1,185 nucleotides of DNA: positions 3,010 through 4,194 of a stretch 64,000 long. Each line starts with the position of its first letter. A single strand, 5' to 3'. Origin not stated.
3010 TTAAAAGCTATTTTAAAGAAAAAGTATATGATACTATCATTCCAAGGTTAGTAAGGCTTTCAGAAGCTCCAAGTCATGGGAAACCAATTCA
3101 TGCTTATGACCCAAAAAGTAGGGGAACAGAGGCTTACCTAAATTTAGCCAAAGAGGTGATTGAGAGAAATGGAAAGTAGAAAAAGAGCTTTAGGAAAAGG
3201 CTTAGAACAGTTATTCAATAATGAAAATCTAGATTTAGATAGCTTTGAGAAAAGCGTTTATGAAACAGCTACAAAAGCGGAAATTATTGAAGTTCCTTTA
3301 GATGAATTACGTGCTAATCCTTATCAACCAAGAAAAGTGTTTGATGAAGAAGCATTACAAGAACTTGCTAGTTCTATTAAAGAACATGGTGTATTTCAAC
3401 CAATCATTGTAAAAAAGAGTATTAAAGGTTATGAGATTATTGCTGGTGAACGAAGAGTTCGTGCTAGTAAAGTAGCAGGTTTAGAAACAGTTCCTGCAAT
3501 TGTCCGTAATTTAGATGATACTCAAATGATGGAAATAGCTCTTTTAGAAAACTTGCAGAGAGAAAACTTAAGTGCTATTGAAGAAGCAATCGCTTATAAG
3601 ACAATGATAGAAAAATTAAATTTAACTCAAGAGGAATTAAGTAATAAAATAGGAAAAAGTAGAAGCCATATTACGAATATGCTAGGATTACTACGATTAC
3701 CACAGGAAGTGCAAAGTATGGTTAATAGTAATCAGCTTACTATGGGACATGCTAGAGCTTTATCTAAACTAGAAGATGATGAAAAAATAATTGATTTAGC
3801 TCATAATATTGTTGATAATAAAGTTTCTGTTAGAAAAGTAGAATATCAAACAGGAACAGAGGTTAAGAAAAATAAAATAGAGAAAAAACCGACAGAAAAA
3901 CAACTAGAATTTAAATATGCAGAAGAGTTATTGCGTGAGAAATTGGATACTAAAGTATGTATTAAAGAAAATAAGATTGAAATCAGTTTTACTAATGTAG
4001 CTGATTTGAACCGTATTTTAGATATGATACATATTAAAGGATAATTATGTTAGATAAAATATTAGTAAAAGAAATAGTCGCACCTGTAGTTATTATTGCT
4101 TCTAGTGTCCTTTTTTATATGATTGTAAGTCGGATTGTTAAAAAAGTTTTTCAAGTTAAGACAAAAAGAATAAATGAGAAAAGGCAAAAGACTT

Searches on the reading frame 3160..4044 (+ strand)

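Call 36: search_protein_families(library=pfam, proteins=[window:3160-4044:+], max_evalue=0.00001)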
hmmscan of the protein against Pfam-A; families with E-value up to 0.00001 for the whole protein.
window:3160-4044:+ (294 aa): 2 families
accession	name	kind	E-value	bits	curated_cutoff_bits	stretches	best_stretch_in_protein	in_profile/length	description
PF02195.25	ParB_N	-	9.1e-38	128.7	26.3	1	41-133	2-95/95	ParB N-terminal domain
PF17762.8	HTH_ParB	-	1.1e-34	119.1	22.6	1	135-229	1-95/102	ParB HTH domain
